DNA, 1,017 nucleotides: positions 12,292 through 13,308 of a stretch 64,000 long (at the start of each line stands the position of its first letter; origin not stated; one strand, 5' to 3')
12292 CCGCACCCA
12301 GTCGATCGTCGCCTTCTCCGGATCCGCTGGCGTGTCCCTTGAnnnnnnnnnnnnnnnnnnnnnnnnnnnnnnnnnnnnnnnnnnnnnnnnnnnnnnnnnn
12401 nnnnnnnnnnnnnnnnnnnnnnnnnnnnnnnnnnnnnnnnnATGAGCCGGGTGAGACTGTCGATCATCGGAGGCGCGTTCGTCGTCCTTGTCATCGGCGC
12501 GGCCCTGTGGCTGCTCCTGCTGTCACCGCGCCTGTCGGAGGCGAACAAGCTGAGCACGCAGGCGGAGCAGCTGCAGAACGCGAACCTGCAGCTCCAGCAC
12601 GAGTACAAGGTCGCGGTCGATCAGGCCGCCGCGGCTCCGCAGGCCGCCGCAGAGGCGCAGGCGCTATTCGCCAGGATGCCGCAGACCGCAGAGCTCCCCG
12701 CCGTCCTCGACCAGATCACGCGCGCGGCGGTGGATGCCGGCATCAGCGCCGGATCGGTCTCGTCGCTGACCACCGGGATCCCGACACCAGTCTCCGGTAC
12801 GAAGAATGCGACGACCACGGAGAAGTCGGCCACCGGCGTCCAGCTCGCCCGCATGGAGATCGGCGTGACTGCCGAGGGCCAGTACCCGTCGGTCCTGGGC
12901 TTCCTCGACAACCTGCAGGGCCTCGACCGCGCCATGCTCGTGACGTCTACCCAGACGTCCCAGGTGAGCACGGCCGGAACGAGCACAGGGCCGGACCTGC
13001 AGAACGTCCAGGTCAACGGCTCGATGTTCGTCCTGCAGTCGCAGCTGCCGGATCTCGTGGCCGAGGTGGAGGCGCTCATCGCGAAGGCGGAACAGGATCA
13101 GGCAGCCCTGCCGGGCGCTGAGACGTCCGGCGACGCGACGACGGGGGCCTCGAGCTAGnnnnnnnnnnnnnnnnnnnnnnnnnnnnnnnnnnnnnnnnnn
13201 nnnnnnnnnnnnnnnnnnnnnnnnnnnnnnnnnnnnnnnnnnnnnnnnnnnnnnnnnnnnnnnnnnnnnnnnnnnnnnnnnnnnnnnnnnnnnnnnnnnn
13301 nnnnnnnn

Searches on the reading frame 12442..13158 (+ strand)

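Call 68: search_protein_families(library=pfam, proteins=[window:12442-13158:+], max_evalue=0.001)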
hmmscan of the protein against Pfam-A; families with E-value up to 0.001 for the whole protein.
window:12442-13158:+ (238 aa): 2 families
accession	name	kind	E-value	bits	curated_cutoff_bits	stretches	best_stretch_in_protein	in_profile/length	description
PF04350.18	PilO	-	0.00012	22.7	22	0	45-105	5-72/145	Pilus assembly protein, PilO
PF06103.16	DUF948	-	0.00034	21.2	37.2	0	8-42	5-39/89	Bacterial protein of unknown function (DUF948)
